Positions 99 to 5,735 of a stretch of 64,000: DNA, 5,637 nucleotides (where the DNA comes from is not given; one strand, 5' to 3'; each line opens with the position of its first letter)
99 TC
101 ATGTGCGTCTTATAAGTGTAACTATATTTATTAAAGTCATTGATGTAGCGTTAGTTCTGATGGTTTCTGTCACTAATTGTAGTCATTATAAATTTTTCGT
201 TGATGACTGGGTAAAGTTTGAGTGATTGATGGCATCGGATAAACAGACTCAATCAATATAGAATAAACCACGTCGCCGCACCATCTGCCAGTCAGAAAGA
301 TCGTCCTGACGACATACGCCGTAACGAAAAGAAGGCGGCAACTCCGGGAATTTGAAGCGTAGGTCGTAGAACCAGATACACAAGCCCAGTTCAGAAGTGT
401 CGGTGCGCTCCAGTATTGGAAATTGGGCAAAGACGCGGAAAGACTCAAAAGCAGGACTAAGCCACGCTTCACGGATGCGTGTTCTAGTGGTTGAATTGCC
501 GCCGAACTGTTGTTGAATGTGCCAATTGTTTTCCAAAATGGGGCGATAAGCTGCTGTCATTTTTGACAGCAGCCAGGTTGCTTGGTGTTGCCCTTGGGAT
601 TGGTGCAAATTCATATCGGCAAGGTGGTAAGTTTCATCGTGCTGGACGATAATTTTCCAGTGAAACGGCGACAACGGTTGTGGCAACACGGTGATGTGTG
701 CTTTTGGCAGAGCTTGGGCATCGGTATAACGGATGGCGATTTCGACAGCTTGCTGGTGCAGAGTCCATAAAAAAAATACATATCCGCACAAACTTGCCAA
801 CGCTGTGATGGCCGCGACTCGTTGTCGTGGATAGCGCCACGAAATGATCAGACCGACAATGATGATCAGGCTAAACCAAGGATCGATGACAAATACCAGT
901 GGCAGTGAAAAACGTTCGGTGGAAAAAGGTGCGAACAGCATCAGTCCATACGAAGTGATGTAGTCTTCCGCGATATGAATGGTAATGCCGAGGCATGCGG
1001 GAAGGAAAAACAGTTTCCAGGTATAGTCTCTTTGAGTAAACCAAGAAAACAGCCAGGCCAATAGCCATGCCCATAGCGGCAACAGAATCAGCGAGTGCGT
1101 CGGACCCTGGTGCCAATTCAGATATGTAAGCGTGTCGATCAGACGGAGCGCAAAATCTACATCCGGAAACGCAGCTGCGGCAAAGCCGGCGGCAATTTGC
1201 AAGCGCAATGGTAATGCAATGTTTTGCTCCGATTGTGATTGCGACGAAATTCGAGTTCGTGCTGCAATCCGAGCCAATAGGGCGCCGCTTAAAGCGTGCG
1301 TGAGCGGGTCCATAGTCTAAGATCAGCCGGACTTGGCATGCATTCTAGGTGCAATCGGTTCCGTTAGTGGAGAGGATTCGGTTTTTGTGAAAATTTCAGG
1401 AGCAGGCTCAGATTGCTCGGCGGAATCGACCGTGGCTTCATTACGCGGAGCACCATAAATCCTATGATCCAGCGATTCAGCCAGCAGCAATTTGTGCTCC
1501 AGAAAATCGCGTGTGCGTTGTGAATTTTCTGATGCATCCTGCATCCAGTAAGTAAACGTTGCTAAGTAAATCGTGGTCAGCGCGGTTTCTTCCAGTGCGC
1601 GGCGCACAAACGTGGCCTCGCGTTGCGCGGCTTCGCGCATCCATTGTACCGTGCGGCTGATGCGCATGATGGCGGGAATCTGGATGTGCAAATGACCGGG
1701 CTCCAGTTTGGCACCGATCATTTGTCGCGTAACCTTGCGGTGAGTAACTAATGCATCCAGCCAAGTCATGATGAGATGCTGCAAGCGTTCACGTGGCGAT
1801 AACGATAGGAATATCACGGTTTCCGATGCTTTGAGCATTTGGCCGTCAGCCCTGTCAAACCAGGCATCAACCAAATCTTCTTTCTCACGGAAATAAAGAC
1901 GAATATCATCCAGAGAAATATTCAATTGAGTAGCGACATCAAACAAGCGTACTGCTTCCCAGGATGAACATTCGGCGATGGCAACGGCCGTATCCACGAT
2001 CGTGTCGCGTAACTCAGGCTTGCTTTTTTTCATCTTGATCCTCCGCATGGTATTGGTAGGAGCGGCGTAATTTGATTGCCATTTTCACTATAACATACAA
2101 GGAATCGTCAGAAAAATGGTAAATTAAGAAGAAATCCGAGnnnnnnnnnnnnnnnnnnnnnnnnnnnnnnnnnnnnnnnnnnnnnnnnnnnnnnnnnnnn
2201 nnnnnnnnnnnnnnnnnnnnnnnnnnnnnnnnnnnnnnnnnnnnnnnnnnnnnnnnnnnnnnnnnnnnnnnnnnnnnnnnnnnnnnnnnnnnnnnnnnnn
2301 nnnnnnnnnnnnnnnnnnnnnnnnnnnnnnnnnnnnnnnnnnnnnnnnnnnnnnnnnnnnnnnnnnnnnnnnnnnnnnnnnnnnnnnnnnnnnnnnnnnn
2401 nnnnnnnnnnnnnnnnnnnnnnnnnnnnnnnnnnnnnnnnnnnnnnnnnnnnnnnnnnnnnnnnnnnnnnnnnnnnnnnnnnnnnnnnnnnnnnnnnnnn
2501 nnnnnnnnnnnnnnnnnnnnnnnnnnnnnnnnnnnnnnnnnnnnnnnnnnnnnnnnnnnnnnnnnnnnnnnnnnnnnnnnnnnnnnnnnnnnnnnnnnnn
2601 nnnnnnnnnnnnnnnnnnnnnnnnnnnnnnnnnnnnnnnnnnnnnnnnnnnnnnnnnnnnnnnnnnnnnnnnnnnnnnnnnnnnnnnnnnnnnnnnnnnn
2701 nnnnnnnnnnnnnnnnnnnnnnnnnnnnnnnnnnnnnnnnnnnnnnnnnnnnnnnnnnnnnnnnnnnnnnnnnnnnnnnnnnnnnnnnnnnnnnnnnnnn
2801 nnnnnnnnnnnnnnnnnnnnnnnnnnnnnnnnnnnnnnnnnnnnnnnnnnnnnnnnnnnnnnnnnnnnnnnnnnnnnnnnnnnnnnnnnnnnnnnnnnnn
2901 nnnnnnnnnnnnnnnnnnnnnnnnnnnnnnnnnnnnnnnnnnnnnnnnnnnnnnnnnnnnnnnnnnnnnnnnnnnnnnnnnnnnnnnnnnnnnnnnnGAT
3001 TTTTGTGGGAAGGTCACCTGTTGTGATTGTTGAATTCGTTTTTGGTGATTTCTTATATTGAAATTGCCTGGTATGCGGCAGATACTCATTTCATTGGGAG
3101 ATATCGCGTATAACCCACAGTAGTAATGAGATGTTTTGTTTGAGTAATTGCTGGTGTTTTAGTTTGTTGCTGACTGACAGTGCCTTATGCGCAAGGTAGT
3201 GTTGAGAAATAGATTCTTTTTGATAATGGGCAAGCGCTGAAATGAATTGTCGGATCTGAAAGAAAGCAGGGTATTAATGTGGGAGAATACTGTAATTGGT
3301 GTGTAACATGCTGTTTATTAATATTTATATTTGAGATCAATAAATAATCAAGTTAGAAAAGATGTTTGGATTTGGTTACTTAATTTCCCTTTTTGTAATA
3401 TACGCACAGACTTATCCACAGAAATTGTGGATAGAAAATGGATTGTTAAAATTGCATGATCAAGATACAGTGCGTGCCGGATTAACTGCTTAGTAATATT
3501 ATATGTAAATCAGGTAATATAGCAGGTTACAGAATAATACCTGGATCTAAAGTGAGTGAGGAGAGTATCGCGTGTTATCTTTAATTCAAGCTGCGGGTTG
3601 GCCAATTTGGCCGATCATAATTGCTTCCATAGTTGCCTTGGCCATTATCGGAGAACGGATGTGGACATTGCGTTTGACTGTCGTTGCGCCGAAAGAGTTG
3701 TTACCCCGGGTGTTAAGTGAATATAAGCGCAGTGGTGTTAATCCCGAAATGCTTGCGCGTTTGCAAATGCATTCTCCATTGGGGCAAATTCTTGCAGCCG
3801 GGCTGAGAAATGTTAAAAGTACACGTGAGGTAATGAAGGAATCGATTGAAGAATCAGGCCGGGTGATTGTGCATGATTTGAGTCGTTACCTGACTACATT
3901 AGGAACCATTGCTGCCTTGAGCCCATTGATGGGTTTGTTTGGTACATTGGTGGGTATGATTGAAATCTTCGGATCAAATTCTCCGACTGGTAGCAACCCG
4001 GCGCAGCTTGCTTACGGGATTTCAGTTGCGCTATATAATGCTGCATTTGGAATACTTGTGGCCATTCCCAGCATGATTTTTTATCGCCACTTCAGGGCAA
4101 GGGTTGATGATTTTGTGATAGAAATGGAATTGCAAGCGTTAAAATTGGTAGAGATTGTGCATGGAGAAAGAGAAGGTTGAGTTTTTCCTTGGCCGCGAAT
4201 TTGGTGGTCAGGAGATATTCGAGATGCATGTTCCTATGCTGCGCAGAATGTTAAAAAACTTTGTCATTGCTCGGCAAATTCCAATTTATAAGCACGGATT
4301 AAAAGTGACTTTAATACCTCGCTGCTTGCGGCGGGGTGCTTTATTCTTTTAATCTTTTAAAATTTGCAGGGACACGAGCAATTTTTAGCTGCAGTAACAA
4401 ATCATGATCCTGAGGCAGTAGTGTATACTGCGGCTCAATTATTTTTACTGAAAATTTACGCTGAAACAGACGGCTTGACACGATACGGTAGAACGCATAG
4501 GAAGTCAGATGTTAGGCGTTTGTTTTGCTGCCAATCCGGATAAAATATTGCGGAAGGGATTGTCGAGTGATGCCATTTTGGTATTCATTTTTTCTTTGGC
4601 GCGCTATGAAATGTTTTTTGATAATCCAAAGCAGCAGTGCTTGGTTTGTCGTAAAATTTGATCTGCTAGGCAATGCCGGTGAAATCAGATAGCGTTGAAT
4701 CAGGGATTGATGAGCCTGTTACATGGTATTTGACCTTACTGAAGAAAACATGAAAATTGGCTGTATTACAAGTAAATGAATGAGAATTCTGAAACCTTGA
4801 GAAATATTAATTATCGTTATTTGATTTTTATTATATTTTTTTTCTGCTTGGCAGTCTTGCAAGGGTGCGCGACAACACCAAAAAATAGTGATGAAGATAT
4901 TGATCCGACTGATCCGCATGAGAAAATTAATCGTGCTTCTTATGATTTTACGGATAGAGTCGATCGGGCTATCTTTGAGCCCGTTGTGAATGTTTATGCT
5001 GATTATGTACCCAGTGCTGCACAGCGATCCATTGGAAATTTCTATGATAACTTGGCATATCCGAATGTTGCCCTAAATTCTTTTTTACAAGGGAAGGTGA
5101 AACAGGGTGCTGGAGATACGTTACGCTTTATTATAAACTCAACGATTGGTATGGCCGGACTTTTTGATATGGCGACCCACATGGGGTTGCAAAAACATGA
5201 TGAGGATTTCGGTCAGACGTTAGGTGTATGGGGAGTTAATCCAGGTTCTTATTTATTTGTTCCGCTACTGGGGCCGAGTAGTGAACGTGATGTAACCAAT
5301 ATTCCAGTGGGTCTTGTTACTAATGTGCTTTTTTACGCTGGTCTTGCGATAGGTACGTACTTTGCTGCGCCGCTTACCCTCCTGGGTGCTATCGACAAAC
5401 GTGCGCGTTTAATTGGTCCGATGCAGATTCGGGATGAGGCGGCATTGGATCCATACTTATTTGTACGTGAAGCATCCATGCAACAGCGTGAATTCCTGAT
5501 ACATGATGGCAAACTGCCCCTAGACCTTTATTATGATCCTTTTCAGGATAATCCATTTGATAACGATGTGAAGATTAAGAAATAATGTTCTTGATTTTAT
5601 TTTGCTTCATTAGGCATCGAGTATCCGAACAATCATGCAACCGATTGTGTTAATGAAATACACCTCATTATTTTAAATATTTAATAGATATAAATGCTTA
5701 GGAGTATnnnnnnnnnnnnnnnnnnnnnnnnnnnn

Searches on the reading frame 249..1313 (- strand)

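Call 78: search_protein_families(library=pfam, proteins=[window:249-1313:-], max_evalue=0.00001)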
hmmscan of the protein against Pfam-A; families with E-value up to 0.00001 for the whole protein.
window:249-1313:- (354 aa): 1 family
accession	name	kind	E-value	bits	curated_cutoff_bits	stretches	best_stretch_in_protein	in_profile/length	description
PF04307.19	YdjM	-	1.1e-36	126.5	29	1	1-184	1-171/176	YdjM inner membrane protein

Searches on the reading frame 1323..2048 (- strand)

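Call 78: search_protein_families(library=pfam, proteins=[window:1323-2048:-], max_evalue=0.00001)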
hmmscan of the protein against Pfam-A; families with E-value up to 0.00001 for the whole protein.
window:1323-2048:- (241 aa): 2 families
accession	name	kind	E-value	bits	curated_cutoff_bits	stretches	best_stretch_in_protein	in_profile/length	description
PF08511.16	COQ9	-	8.8e-07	28.9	20.5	1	156-187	34-65/72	COQ9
PF17931.6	TetR_C_23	-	6.5e-06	26.8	29.1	0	138-187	57-105/127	Tetracyclin repressor-like, C-terminal domain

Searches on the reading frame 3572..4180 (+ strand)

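Call 78: search_protein_families(library=pfam, proteins=[window:3572-4180:+], max_evalue=0.00001)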
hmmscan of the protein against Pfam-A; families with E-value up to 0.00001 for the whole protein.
window:3572-4180:+ (202 aa): 1 family
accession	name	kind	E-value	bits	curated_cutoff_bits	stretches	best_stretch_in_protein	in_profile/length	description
PF01618.21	MotA_ExbB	-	1.8e-28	99.3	22.9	1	67-186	3-126/127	MotA/TolQ/ExbB proton channel family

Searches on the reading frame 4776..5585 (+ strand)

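Call 78: search_protein_families(library=pfam, proteins=[window:4776-5585:+], max_evalue=0.00001)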
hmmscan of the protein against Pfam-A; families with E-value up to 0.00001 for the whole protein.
window:4776-5585:+ (269 aa): 1 family
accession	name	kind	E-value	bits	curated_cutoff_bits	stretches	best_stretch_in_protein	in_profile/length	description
PF04333.18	MlaA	-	2.3e-65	220.3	25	1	45-240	2-194/195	MlaA lipoprotein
